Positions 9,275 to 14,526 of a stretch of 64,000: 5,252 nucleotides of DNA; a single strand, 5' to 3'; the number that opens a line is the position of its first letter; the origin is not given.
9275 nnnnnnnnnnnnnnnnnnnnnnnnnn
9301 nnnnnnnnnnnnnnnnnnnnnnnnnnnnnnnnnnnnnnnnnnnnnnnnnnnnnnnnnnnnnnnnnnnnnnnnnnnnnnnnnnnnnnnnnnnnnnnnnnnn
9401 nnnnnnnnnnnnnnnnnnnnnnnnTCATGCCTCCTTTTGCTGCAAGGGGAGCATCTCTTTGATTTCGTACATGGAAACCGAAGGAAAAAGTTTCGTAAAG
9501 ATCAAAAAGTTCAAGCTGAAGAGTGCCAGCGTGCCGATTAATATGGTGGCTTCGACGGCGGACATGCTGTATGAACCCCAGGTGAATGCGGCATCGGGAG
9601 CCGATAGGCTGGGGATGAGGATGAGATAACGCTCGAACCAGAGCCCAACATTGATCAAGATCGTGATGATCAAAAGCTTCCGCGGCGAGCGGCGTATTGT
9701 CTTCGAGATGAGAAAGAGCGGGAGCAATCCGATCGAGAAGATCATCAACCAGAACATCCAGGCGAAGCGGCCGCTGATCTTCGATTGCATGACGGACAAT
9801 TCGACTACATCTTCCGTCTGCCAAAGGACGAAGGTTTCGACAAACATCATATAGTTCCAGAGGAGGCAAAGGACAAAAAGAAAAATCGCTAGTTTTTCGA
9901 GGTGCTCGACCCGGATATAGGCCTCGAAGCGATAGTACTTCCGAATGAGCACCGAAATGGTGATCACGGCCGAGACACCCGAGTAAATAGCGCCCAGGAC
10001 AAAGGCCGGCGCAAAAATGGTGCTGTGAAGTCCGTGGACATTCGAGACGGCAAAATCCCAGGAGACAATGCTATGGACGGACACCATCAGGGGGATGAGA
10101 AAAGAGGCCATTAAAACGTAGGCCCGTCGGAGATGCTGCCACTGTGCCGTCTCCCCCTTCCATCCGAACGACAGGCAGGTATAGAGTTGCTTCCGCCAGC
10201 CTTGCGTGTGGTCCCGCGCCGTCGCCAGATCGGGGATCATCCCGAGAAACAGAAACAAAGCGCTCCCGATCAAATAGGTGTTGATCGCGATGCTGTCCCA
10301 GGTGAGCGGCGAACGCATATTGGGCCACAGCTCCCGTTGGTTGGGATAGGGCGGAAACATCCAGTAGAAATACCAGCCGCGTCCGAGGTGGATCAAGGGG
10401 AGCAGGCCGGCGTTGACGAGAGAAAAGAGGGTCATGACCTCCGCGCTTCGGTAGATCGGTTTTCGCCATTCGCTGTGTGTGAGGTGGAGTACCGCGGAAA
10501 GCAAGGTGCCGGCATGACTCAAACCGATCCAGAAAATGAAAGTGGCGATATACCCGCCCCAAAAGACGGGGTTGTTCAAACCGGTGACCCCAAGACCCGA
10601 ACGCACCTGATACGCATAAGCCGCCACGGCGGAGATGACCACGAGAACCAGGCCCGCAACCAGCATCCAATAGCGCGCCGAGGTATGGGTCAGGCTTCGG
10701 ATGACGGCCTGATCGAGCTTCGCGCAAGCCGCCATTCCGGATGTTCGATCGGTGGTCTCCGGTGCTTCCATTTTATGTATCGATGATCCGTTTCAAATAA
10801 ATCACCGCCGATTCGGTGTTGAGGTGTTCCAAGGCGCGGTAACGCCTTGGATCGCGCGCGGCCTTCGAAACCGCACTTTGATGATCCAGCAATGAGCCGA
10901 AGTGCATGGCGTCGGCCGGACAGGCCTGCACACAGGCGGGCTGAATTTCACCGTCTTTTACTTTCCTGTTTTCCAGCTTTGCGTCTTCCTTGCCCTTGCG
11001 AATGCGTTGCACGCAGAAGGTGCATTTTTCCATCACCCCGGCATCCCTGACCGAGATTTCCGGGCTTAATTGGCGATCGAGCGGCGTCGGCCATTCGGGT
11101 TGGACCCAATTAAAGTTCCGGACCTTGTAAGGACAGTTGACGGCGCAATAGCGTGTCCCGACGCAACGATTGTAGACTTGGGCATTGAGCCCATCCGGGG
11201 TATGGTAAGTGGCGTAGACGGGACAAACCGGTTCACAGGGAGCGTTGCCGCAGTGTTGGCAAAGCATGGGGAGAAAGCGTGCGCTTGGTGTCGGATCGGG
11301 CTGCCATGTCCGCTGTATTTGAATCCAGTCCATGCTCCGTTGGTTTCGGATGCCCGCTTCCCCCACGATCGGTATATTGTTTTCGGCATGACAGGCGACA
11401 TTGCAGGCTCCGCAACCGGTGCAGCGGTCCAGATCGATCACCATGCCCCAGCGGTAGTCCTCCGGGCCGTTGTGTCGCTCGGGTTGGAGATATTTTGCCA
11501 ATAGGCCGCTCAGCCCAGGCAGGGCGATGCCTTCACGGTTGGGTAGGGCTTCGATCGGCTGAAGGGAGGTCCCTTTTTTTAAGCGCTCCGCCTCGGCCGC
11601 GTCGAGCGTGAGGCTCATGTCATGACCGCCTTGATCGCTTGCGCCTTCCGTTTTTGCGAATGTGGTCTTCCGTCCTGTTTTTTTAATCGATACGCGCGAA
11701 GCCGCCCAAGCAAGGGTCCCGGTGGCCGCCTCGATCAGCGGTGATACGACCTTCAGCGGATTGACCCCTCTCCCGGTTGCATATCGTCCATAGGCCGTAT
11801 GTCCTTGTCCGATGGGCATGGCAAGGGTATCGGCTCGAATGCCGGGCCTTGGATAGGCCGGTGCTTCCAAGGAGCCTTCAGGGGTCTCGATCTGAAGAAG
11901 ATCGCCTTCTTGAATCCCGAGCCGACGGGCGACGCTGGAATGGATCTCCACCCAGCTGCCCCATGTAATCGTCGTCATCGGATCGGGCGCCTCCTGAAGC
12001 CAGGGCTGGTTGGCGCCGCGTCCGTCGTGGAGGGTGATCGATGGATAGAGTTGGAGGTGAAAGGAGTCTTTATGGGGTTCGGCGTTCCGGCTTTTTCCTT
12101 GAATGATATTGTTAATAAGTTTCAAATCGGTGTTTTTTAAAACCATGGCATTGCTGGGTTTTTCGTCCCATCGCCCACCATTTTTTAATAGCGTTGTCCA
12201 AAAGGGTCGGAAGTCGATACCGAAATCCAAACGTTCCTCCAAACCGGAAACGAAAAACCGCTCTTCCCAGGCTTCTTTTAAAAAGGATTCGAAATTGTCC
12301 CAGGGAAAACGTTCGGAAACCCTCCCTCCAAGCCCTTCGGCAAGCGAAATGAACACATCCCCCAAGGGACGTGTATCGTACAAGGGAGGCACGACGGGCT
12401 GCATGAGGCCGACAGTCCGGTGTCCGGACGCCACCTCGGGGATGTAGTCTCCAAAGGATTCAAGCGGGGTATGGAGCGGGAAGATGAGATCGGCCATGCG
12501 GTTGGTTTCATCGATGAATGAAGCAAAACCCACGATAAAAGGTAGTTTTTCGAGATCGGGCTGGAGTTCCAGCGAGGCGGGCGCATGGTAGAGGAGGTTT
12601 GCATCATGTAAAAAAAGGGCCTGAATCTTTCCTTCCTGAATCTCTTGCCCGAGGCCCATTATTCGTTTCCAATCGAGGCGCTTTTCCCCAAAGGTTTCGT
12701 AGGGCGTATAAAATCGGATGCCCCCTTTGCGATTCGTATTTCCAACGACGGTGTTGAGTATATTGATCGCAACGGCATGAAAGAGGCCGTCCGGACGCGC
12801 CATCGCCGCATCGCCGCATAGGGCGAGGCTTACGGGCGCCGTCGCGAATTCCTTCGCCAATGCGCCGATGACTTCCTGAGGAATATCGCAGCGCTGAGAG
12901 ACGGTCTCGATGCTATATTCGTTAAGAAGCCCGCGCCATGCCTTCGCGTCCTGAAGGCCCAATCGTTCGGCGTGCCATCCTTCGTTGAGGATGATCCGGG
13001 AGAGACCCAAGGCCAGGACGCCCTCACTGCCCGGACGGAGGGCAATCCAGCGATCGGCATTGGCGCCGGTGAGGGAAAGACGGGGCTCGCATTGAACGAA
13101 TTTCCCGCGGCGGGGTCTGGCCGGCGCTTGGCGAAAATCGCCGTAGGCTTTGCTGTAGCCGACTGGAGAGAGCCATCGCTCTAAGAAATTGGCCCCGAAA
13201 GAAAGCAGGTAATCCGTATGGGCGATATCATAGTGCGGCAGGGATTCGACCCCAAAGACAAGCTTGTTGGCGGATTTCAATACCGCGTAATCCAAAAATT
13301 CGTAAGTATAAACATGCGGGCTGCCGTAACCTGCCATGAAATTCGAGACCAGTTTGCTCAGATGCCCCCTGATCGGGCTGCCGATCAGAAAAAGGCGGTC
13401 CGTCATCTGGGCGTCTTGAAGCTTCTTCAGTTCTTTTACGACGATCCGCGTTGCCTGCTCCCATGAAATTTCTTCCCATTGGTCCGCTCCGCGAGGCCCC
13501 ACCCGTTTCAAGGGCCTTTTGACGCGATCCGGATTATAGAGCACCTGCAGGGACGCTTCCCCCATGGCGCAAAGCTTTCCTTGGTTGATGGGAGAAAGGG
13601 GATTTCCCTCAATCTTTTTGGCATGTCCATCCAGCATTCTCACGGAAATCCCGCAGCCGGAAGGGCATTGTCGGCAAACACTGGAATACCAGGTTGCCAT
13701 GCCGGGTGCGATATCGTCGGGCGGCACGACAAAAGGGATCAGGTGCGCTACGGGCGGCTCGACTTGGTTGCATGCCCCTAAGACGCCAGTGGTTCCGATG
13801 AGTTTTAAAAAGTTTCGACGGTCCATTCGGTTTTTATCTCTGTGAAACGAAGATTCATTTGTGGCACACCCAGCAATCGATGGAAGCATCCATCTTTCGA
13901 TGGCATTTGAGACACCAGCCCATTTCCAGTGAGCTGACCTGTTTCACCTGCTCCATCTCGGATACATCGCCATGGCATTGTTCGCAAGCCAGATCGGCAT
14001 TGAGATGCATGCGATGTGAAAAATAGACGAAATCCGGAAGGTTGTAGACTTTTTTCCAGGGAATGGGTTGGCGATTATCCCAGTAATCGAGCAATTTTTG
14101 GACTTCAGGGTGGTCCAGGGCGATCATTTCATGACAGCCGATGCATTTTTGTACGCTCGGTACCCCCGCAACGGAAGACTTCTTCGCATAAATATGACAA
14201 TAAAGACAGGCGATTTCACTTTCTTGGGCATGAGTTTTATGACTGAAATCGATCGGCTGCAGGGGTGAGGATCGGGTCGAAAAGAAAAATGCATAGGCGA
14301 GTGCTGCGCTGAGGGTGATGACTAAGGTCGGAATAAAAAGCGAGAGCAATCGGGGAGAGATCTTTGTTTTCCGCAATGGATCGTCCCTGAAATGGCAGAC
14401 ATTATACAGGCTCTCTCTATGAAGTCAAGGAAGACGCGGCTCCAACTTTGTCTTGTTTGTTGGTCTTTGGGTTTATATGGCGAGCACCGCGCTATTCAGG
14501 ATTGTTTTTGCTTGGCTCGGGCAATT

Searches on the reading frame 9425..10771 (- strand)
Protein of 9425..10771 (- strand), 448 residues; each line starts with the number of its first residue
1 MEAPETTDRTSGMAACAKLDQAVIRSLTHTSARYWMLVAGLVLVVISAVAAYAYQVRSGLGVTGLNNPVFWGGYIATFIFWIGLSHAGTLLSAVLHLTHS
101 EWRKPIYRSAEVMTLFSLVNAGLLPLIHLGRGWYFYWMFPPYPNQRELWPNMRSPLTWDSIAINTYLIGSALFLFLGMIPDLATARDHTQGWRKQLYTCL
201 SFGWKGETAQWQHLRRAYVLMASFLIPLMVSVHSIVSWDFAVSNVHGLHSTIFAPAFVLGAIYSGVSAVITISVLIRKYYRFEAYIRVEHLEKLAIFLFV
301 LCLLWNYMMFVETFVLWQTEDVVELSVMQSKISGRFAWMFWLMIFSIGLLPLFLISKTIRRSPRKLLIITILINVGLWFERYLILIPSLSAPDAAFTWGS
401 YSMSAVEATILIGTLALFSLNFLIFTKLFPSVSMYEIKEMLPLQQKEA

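Call 5: search_protein_families(library=pfam, proteins=[window:9425-10771:-], max_evalue=0.01)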
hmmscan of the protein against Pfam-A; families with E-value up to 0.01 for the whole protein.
window:9425-10771:- (448 aa): 1 family
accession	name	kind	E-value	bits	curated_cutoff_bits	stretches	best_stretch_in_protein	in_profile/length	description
PF03916.19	NrfD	-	2.1e-24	87.2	25.8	1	62-389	2-309/313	Polysulphide reductase, NrfD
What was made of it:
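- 9425..10771 (-): ActC, NrfD-like quinol-binding membrane subunit (448 aa). It matches PF03916 NrfD, E 2e-24 (call 5).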

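Call 6: search_protein_families(library=ncbifam, proteins=[window:9425-10771:-], max_evalue=0.01)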
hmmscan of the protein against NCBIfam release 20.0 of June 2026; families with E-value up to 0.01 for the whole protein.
window:9425-10771:- (448 aa): 2 families
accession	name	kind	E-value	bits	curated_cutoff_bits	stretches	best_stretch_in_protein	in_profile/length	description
NF045798.1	DsrP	equivalog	3.8e-19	69.3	350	2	24-172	2-138/346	sulfate reduction electron transfer complex DsrMKJOP subunit DsrP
NF008133.1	PRK10881.1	equivalog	7.6e-11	42.1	450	1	42-432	18-374/377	Ni/Fe-hydrogenase cytochrome b subunit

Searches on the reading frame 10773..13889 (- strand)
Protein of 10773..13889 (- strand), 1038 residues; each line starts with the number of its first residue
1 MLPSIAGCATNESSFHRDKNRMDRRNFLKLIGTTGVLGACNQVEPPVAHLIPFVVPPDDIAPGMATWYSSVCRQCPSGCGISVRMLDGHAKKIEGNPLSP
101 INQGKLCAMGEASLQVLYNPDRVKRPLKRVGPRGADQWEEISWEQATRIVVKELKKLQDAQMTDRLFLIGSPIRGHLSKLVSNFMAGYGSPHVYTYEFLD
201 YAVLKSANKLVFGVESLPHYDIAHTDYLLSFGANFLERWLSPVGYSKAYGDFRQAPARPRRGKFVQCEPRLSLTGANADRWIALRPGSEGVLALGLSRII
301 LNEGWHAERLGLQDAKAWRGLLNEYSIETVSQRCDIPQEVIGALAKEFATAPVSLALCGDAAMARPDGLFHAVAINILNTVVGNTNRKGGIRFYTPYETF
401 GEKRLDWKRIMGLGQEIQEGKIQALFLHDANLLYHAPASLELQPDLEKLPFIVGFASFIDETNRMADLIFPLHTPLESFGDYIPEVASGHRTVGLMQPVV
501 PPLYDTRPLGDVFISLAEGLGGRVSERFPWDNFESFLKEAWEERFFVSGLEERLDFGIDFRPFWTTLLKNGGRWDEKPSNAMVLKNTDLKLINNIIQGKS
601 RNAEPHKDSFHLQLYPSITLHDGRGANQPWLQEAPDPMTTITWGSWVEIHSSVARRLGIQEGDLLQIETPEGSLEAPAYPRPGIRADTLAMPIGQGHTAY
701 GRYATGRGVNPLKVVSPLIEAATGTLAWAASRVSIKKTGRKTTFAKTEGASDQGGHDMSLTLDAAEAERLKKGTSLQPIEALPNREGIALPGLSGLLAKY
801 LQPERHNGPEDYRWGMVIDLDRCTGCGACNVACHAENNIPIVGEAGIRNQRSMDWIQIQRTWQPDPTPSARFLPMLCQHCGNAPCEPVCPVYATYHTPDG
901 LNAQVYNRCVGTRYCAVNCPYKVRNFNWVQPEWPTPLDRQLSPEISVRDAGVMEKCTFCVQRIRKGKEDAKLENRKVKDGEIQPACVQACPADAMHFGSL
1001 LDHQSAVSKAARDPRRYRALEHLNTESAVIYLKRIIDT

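Call 5: search_protein_families(library=pfam, proteins=[window:10773-13889:-], max_evalue=0.01)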
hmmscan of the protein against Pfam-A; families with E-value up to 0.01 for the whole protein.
window:10773-13889:- (1038 aa): 11 families
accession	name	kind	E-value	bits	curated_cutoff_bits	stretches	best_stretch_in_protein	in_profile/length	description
PF00384.28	Molybdopterin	-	4.5e-25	88.9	24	1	122-518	1-352/353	Molybdopterin oxidoreductase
PF04879.21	Molybdop_Fe4S4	-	2.2e-13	50.4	22.7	1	66-119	2-55/55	Molybdopterin oxidoreductase Fe4S4 domain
PF13247.11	Fer4_11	-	4.6e-12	46.4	26.2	1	871-930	4-65/100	4Fe-4S dicluster domain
PF12838.12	Fer4_7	-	8.4e-11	42.6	27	2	822-891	1-50/52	4Fe-4S dicluster domain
PF01568.27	Molydop_binding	-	4.2e-10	40.1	26.8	1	645-712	30-92/110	Molydopterin dinucleotide binding domain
PF13187.11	Fer4_9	-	3.8e-07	30.5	27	2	822-891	1-49/52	4Fe-4S dicluster domain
PF12797.12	Fer4_2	-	7.3e-06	26.1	24.5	1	814-835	1-22/22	4Fe-4S binding domain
PF13183.11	Fer4_8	-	2e-05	25.5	27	1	820-891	2-66/68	4Fe-4S dicluster domain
PF12837.12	Fer4_6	-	0.0016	18.7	25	1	817-835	3-21/24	4Fe-4S binding domain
PF13237.11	Fer4_10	-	0.0033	17.7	25.5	1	816-836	2-24/53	4Fe-4S dicluster domain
PF00037.32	Fer4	-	0.0052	17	21.1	1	817-833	2-18/24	4Fe-4S binding domain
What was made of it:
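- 10773..13889 (-): ActB, fused molybdopterin-like and 4Fe-4S subunit (1038 aa) with a twin-arginine motif RRNFLK. It has Pfam Molybdopterin, Molybdop_Fe4S4 and Fer4 domains (call 5).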

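Call 6: search_protein_families(library=ncbifam, proteins=[window:10773-13889:-], max_evalue=0.01)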
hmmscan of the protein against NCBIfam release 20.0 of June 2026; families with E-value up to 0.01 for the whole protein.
window:10773-13889:- (1038 aa): 42 families (the best 25 are shown)
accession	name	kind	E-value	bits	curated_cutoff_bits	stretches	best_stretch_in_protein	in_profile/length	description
NF041783.2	mnquin_red_QrcB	equivalog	7.4e-92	308.6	440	2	63-521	48-504/695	menaquinone reductase molybdopterin-binding-like subunit QrcB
NF041782.1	mnquin_red_QrcC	equivalog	1.4e-71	241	400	1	814-1033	1-226/239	menaquinone reductase iron-sulfur cluster-binding subunit QrcC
NF012032.0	PRK15488.1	equivalog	1.1e-70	238.5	694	3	22-393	3-363/759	thiosulfate reductase PhsA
NF041714.1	arsenate_red_ArrA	equivalog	1.4e-47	162.4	1600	2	22-307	3-289/848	arsenate respiratory reductase molybdopterin-containing subunit ArrA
NF045797.1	DsrO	equivalog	6.5e-47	159.9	200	1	800-1032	30-234/235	sulfate reduction electron transfer complex DsrMKJOP subunit DsrO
TIGR01591.1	Fdh-alpha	equivalog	1.9e-35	122.1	666.25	2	71-390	2-316/672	formate dehydrogenase subunit alpha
NF011569.0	PRK14993.1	equivalog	1.7e-32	112.8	416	1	800-927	30-150/244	tetrathionate reductase subunit TtrB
TIGR02166.1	dmsA_ynfE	subfamily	6.2e-32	110.5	777.7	1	22-308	1-292/794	DMSO/selenate family reductase complex A subunit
NF041715.1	arsenate_red_ArrB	equivalog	2.4e-30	105.8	450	1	813-1032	2-225/233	arsenate respiratory reductase iron-sulfur subunit ArrB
TIGR03149.1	cyt_nit_nrfC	equivalog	6e-29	101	377.6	2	810-929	35-147/225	cytochrome c nitrite reductase Fe-S protein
NF047855.1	AssmNtatRedNasC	equivalog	1.1e-26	93.4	1100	2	70-361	23-312/708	assimilatory nitrate reductase catalytic subunit NasC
NF011567.1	PRK14991.1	equivalog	2.1e-26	92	1750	2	105-151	139-185/1022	tetrathionate reductase subunit TtrA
TIGR03479.1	DMSO_red_II_alp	subfamily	1.2e-24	86.4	984.75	2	106-306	104-298/913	molybdopterin-dependent oxidoreductase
TIGR01553.1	formate-DH-alph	equivalog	1.9e-22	78.9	814.2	1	22-162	2-144/1009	formate dehydrogenase-N subunit alpha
TIGR02951.1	DMSO_dmsB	equivalog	1.1e-21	77.5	214.1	1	814-927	2-115/161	DMSO/selenate family reductase complex B subunit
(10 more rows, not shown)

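Call 64: search_solved_structures(query=window:10773-13889:-, max_evalue=1e-10)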
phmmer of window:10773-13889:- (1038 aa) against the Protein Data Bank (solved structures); distinct sequences matched with E-value up to 1e-10: 34.
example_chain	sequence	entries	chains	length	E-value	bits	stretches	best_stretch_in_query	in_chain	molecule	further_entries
6f0k_B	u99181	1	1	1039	3.8e-105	355.9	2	700-1036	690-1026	Fe-S-cluster-containing hydrogenase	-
6lod_B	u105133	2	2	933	8.4e-103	348.1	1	45-1035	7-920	Fe-S-cluster-containing hydrogenase components 1-like protein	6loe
8k9e_B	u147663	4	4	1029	3.4e-102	346.1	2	657-1035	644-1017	Fe-S-cluster-containing hydrogenase components 1-like protein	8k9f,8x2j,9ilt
6btm_B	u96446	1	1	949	1.7e-94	320.6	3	862-1033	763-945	Alternative Complex III subunit B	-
6cz7_A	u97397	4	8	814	6.3e-45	156.5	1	62-311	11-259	ArrA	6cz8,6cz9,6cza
2vpw_A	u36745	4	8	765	2.6e-36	128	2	68-393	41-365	THIOSULFATE REDUCTASE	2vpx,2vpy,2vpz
6cz7_B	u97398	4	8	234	5.8e-23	83.8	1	813-1031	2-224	4Fe-4S ferredoxin, iron-sulfur binding domain protein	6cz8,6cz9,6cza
2jim_A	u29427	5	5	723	4.5e-22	80.8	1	66-393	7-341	PERIPLASMIC NITRATE REDUCTASE | PROTEIN (PERIPLASMIC NITRATE REDUCTASE)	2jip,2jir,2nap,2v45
2jio_A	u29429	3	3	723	2.2e-21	78.5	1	66-393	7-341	PERIPLASMIC NITRATE REDUCTASE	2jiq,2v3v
2vpw_B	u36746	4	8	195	1.5e-20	75.7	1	813-1021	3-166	NRFC PROTEIN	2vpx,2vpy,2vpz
9vap_A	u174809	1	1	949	1e-17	66.4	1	22-390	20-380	Formate dehydrogenase molybdopterin-binding subunit FdhA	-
7bkb_D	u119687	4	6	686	3.3e-16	61.4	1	67-388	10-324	Formate dehydrogenase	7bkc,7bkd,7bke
5e7o_A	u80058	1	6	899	5.4e-16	60.7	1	84-305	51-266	DMSO reductase family type II enzyme, molybdopterin subunit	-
7qv7_S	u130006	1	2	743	5.4e-16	60.7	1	70-389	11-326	Hydrogen dependent carbon dioxide reductase subunit FdhF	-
4ydd_A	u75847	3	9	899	7.4e-16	60.2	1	84-305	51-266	DMSO reductase family type II enzyme, molybdopterin subunit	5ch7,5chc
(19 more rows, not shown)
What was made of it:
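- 10773..13889 (-): Its best PDB matches are the four solved ACIII ActB chains, E 1e-94 to 4e-105 (call 64).
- On Alternative complex III (ActABCDEF): The best PDB matches are the ACIII ActB chains 6f0k_B, 6lod_B, 8k9e_B and 6btm_B, E 1e-94 to 4e-105 (call 64).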

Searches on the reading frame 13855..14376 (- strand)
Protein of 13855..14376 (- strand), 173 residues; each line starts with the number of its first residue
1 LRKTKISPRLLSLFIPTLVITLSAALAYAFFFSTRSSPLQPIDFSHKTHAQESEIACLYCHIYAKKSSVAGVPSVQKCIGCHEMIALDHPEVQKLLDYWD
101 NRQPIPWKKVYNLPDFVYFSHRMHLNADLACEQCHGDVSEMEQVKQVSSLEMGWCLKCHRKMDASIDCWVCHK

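Call 5: search_protein_families(library=pfam, proteins=[window:13855-14376:-], max_evalue=0.01)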
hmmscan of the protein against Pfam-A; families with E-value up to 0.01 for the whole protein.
window:13855-14376:- (173 aa): 3 families
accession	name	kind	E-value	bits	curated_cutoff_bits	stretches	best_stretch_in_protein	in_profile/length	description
PF14522.11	Cytochrome_C7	-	3.9e-10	39.8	24.8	2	117-173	1-67/67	Cytochrome c7 and related cytochrome c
PF02085.21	Cytochrom_CIII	-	3.2e-07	31.1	22.9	1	40-89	19-59/101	Class III cytochrome C family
PF14537.11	Cytochrom_c3_2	-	8.4e-07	29.8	25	1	123-164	1-38/79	Cytochrome c3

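Call 6: search_protein_families(library=ncbifam, proteins=[window:13855-14376:-], max_evalue=0.01)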
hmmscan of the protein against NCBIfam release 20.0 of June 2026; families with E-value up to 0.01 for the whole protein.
window:13855-14376:- (173 aa): 7 families
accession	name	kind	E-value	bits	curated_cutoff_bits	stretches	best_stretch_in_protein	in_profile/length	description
NF041781.1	mnquin_red_QrcA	equivalog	1.5e-29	102.9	180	1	35-173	24-174/174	menaquinone reductase multiheme cytochrome c subunit QrcA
NF043011.1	CytC7_Geobact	equivalog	2.2e-07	31.2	120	0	117-173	33-89/89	cytochrome c7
TIGR03508.1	decahem_SO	subfamily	2.3e-05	24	192.2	1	120-172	86-137/258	DmsE family decaheme c-type cytochrome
NF040968.1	FeS_ExtO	equivalog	0.00013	21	200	0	125-164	35-74/416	selenite/tellurite reduction operon b-type cytochrome iron-sulfur cluster-binding subunit ExtO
NF040967.1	cytc_ExtN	equivalog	0.00015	20.8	200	0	125-164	35-74/415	selenite/tellurite reduction operon c-type cytochrome ExtN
NF047727.1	4hemeCytCCctA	equivalog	0.00068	19.8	180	0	130-172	59-104/109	tetraheme c-type cytochrome CctA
NF038038.1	cytoc_DsrJ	equivalog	0.0043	17.4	100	1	76-172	45-121/121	sulfate reduction electron transfer complex DsrMKJOP subunit DsrJ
